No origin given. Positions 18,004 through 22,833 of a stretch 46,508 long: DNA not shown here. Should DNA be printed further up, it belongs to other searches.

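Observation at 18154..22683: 1509-aa fusion of a secreted M28-like peptidase/PA ectodomain to an FtsX/MacB-type permease, with no ABC ATPase nearby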

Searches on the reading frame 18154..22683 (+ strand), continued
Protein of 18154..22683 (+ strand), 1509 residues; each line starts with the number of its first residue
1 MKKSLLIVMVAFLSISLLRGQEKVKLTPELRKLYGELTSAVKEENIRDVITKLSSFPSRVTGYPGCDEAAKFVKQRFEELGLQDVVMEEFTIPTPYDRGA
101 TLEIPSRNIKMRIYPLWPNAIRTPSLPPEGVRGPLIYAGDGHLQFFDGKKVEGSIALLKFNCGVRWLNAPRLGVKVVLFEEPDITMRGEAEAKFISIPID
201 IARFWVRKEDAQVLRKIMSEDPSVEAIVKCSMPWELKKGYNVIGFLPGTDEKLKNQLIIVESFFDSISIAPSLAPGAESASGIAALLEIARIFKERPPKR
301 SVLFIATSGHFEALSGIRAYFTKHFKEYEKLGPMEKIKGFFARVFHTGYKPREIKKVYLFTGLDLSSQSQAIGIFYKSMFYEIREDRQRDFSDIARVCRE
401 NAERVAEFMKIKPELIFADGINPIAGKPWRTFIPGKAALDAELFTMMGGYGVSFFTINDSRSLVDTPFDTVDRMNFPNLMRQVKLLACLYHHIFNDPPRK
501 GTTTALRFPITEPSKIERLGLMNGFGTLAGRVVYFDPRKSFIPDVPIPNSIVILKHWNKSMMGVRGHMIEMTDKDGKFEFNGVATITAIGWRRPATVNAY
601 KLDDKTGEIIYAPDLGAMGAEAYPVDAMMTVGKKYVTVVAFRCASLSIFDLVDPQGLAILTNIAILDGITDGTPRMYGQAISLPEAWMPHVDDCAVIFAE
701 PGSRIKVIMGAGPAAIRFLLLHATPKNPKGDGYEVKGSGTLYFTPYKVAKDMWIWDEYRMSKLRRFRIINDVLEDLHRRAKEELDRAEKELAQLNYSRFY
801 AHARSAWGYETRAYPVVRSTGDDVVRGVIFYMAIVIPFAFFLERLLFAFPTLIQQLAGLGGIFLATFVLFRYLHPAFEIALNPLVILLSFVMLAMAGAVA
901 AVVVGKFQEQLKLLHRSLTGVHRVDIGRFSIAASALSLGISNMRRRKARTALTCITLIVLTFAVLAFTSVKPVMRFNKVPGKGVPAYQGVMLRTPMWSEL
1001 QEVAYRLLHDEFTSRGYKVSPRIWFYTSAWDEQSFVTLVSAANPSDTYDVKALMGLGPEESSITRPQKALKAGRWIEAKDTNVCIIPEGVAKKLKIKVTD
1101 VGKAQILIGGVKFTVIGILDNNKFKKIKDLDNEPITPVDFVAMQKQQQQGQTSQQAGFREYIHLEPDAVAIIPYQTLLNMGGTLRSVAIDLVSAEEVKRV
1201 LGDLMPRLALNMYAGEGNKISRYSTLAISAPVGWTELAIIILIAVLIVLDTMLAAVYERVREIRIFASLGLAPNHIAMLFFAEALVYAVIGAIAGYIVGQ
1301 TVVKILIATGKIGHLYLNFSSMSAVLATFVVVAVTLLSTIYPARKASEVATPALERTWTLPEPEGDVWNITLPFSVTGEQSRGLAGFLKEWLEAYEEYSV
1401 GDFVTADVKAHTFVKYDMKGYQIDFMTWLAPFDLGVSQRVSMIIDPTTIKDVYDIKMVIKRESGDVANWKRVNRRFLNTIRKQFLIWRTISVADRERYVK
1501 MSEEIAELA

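Call 22: search_protein_families(library=ncbifam, proteins=[L005:14605-16605:+, L005:16628-17533:+, L005:17535-17960:+, L005:17947-18576:+, L005:18666-19406:+], max_evalue=1)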
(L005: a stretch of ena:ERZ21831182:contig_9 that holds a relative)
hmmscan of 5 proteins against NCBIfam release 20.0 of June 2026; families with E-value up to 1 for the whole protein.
L005:14605-16605:+ (666 aa): 1 family
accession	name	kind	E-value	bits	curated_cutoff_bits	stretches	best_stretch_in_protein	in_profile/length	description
NF038009.1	TatB_1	subfamily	0.026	14.8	100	1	338-379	17-55/70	twin-arginine translocation system-associated protein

L005:16628-17533:+ (301 aa): 3 families
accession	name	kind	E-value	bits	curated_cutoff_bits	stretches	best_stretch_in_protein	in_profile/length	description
NF045957.1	MHO_1590_dom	subfamily_domain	0.0089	16.3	42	1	74-105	41-72/81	MHO_1590 family protein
NF009763.0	PRK13264.1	equivalog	0.0096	15.9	220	1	254-291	107-142/178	3-hydroxyanthranilate 3,4-dioxygenase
TIGR03037.1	anthran_nbaC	equivalog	0.024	14.7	145.95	0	250-284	96-130/159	3-hydroxyanthranilate 3,4-dioxygenase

L005:17535-17960:+ (141 aa): 6 families
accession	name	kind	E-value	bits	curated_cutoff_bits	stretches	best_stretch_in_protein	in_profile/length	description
NF033536.1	lasso_PqqD_Bac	exception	2.7e-07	30.6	80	1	76-128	34-86/88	lasso peptide biosynthesis PqqD family chaperone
TIGR03859.1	PQQ_PqqD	equivalog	0.00025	20.9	46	1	74-128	27-80/81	pyrroloquinoline quinone biosynthesis peptide chaperone PqqD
TIGR04302.1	geo_PqqD_fam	equivalog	0.00082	19.8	100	1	73-126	46-98/102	GeoRSP system PqqD family peptide chaperone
NF050069.2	PqqD_rel_WgkC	exception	0.007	16.3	110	1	75-121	33-79/103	PqqD family peptide maturation chaperone WgkC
NF053529.1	Sp36_fam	equivalog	0.044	13.7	50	1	74-103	18-49/50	Sp36 family protein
NF002535.0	PRK02079.1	equivalog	0.14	12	101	1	74-105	36-67/92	pyrroloquinoline quinone biosynthesis peptide chaperone PqqD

L005:17947-18576:+ (209 aa): 10 families
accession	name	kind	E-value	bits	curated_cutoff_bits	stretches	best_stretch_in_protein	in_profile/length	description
TIGR02212.1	lolCE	equivalog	6.4e-10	38.5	362.45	1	77-208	265-411/411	lipoprotein-releasing ABC transporter permease subunit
TIGR03434.1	ADOP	subfamily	9.1e-09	34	622.3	1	83-208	685-803/803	ADOP family duplicated permease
NF007826.0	PRK10535.1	equivalog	2.5e-07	29.4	966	1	79-205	522-645/648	macrolide ABC transporter ATP-binding protein/permease MacB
TIGR00439.2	FtsX_Gneg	equivalog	1.9e-06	27.3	255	1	60-161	152-252/292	permease-like cell division protein FtsX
NF008357.0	PRK11146.1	exception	5.9e-06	25.4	439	1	84-205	277-411/414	lipoprotein-releasing ABC transporter permease subunit LolE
NF038347.1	FtsX_Gpos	exception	1e-05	25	225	1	81-144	173-236/296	permease-like cell division protein FtsX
TIGR02213.1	lolE_release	exception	2.4e-05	23.4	540.35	1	85-206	275-409/411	lipoprotein-releasing ABC transporter permease subunit LolE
NF038346.1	FtsX_actino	exception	0.00015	21.2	250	1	77-189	181-298/308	permease-like cell division protein FtsX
NF008076.0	PRK10814.1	exception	0.00016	20.8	473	1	82-208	268-399/399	lipoprotein-releasing ABC transporter permease subunit LolC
TIGR01185.1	devC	equivalog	0.0067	15.4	290.35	1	85-147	267-329/380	ABC transporter permease DevC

L005:18666-19406:+ (246 aa): 199 families (the best 25 are shown)
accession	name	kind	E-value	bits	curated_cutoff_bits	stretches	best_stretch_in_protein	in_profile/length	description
TIGR02211.1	LolD_lipo_ex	equivalog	2.8e-69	233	307.75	1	7-225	1-219/221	lipoprotein-releasing ABC transporter ATP-binding protein LolD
NF007826.0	PRK10535.1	equivalog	4.2e-67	226.9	966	1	7-228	4-224/648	macrolide ABC transporter ATP-binding protein/permease MacB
NF038007.1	ABC_ATP_DarD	equivalog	1.1e-63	214.6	375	1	24-225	18-218/218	darobactin export ABC transporter ATP-binding protein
TIGR02982.1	heterocyst_DevA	subfamily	3.8e-63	213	295.8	1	7-225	1-219/220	ABC exporter ATP-binding subunit, DevA family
NF007879.0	PRK10584.1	equivalog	5e-63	212.9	336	1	5-225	4-224/228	putative ABC transporter ATP-binding protein YbbA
NF008639.0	PRK11629.1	equivalog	1.5e-61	207.8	360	1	4-226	3-225/234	lipoprotein-releasing ABC transporter ATP-binding protein LolD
TIGR02673.1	FtsE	equivalog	7.7e-61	205.5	264.85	1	10-223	4-213/214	cell division ATP-binding protein FtsE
TIGR03608.1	L_ocin_972_ABC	subfamily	3.8e-58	196.4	254.85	1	12-219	3-205/206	putative bacteriocin export ABC transporter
TIGR02314.1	ABC_MetN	equivalog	1.2e-54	185.6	499.7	1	9-225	3-219/343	methionine ABC transporter ATP-binding protein MetN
TIGR01186.1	proV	subfamily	1.3e-54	185.7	326.6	1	25-233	7-216/363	betaine/proline/choline family ABC transporter ATP-binding protein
TIGR02315.1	ABC_phnC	equivalog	2.2e-53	181.2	266.1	1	8-225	2-224/243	phosphonate ABC transporter ATP-binding protein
NF040933.2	ABC_arch_GlcV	equivalog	5.2e-53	180.2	450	1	9-233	4-228/357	glucose ABC transporter ATP-binding protein GlcV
NF006987.0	PRK09452.1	equivalog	2.2e-51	174.7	482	1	4-229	14-230/378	spermidine/putrescine ABC transporter ATP-binding protein PotA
NF007027.0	PRK09493.1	equivalog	3.5e-50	170.6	379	1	9-232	3-221/240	glutamine ABC transporter ATP-binding protein GlnQ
TIGR03265.1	PhnT2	equivalog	1.3e-49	169.4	457.7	1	7-230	4-218/353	putative 2-aminoethylphosphonate ABC transporter ATP-binding protein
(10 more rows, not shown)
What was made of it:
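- Closest known: Type VII ABC mechanotransducers: MacB, LolCDE, FtsEX, HrtBA, YtrEF, YbbAP-TesA. Same: The family's cognate ATPase is LolD/MacB/FtsE-type (call 22).
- The ATPase is LolD/MacB/FtsE-type (TIGR02211 at 2.8e-69, call 22). The PqqD match is below NCBIfam cut-offs (call 22).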

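Call 28: find_related_loci(query=A1, collection=genome_contigs, flank=10000)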
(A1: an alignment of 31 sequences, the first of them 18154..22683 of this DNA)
Query A1 (1509 aa) in genome_contigs; peptide patterns used: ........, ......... (x = any residue, [..] = any of these).
599 stretches matched a pattern (row limit reached: there are more); 578 encode a relative of the query (tblastn E <= 1e-3); the best 80 are kept; 80 distinct loci.
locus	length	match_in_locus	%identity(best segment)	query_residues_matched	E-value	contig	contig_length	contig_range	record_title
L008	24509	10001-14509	89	1-1502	0e+0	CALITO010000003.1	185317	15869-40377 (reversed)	MAG: uncultured bacterium isolate S1_Bin_MAXBIN__049_1 genome assembly, contig: c_000000677051, whole genome shotgun seq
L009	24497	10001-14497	53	25-1503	0e+0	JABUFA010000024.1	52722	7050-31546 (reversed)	MAG: Chthonomonadia bacterium isolate Ch118 NODE_966_length_52722_cov_31.2177_ID_8688515, whole genome shotgun sequence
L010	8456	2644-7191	53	8-1503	0e+0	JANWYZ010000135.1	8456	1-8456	MAG: bacterium isolate SKYG83 NODE_135_length_8456_cov_2.493376, whole genome shotgun sequence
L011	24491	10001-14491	53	6-1504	0e+0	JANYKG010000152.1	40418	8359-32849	MAG: Armatimonadetes bacterium isolate GL140_5_metabinner_15 GL140_5_k141_795154, whole genome shotgun sequence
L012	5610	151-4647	53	25-1503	0e+0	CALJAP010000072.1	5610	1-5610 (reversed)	MAG: uncultured bacterium isolate S1_Bin_METABAT__209_1 genome assembly, contig: c_000000357778, whole genome shotgun se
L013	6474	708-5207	53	25-1503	0e+0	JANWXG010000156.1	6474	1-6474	MAG: bacterium isolate SKYG40 NODE_156_length_6474_cov_8.241988, whole genome shotgun sequence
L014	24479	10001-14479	52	4-1499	0e+0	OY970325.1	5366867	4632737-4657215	MAG: uncultured Armatimonadetes bacterium isolate MFD05942.bin.1.84 genome assembly, chromosome: 1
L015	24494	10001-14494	52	24-1500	0e+0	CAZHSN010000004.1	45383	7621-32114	MAG TPA_asm: uncultured bacterium isolate binchicken_co168_192 genome assembly, contig: NODE_1349_length_45383_cov_5.689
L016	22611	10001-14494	52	4-1503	0e+0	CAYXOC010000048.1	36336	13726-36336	MAG TPA_asm: uncultured bacterium isolate binchicken_co152_100 genome assembly, contig: NODE_1347_length_36336_cov_14.67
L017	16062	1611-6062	52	21-1499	0e+0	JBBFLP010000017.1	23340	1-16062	MAG: Armatimonadota bacterium isolate Uz-U4-28 NODE_1755_length_23340_cov_7.935108, whole genome shotgun sequence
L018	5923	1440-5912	51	27-1490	0e+0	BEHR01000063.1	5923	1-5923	Bacterium HR15 DNA, contig: NODE_4084_63, isolate: HRbin15, whole genome shotgun sequence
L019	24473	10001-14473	50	34-1506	0e+0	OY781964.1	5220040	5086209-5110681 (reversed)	MAG: Armatimonadota bacterium isolate 4fa1d893-657a-425b-bdcb-33dea01a3015 genome assembly, chromosome: 1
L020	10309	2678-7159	50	34-1507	0e+0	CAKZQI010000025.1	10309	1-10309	MAG TPA_asm: uncultured Armatimonadetes bacterium isolate SRR5214706_bin.128_CONCOCT_v1.1_MAG genome assembly, contig: E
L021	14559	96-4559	51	34-1502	0e+0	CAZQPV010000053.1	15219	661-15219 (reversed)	MAG TPA_asm: uncultured Fimbriimonadales bacterium isolate binchicken_co30_141 genome assembly, contig: NODE_2751_length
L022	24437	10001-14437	50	21-1503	0e+0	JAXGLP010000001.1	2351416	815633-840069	MAG: Armatimonadota bacterium isolate AnMBR.bin211 bin211_1, whole genome shotgun sequence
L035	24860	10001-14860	48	23-1509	0e+0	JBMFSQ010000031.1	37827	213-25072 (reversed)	MAG: Chthonomonadales bacterium isolate KM4345-29 NODE_294_length_37827_cov_10.072435, whole genome shotgun sequence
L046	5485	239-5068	46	34-1509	0e+0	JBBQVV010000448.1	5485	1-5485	MAG: Chthonomonadales bacterium isolate Co_metawrap_2016 Cmw_2016_k141_3969124_length_5485_cov_7.0000, whole genome shot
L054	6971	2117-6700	47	28-1509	0e+0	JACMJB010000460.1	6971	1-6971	MAG: Armatimonadota bacterium isolate ES-bin-147 ES-bin-147-contig-k141_13042015, whole genome shotgun sequence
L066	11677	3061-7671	48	2-1509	0e+0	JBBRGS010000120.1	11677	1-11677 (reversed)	MAG: Armatimonadota bacterium isolate Co_metawrap_2655 Cmw_2655_k141_26469773_length_11677_cov_15.5855, whole genome sho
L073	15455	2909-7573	45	22-1509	0e+0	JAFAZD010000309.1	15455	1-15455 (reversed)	MAG: Armatimonadota bacterium isolate CP_BM_RX_R8_32 BM_RX_R8_k147_2414401, whole genome shotgun sequence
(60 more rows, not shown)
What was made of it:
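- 18154..22683 (+): Giant gene, 1509 aa: M28/PA head, stalk, three TM helices, MacB/FtsX module and a helix-grip-like cytoplasmic domain. At least 578 genomes in call 28.
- Checked: At least 578 GTDB species genomes encode a relative, several of them closed chromosomes (call 28).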

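Call 41: search_solved_structures(query=A1, max_evalue=1)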
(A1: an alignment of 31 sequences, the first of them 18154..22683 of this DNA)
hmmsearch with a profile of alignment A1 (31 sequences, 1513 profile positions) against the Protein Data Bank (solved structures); distinct sequences matched with E-value up to 1: 44.
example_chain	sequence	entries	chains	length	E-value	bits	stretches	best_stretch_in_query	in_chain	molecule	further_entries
2ek8_A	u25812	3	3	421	2.1e-23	85.1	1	39-325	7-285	Aminopeptidase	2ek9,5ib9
6hc6_A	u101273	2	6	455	6.9e-16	60.2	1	24-335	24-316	Aminopeptidase YwaD | Aminopeptidase Y (Arg Lys Leu preference)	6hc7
5lil_A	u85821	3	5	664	1.6e-11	45.7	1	1172-1351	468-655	Macrolide export ATP-binding/permease protein MacB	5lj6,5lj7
9o9x_C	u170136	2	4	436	1e-10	43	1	1240-1351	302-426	ABC transporter permease YtrF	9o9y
9w37_A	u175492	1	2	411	6.4e-10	40.4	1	1186-1352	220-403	LolF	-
9w35_A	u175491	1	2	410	6.6e-10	40.3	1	1186-1352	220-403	LolF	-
9w2w_A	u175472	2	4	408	7.9e-10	40.1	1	1186-1352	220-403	LolF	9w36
5xu1_M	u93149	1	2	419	2.8e-09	38.2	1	1241-1350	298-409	ABC transporter permeae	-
2anp_A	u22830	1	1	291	1.3e-08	36.1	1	204-333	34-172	leucyl aminopeptidase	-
5gko_A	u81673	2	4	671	3.9e-08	34.4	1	1172-1351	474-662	Macrolide export ATP-binding/permease protein MacB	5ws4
3s9l_A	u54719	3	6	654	1.8e-07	32.2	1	38-179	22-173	Transferrin receptor protein 1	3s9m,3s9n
7tm3_7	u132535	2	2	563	1.9e-07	32.2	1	259-340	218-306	Nicalin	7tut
6d03_A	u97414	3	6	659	2.1e-07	32.1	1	39-179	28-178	Transferrin receptor protein 1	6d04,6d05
6wrv_A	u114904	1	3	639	2.2e-07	32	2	39-179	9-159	Transferrin receptor protein 1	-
1de4_C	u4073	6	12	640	2.2e-07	32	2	39-179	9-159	TRANSFERRIN RECEPTOR | Transferrin receptor protein 1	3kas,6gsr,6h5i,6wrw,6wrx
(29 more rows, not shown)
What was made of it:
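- On M28B / transferrin-receptor-like: The profile hits TfR1 residues over 39-179 of the giant (call 41).
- Closest known: M28 aminopeptidases with a PA domain. Same: The family profile against PDB gives 2.1e-23 for 2ek8 (call 41).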

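Call 59: search_solved_structures(query=A5, max_evalue=10)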
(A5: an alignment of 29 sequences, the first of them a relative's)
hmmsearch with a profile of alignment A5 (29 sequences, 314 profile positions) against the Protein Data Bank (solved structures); distinct sequences matched with E-value up to 10: 0.
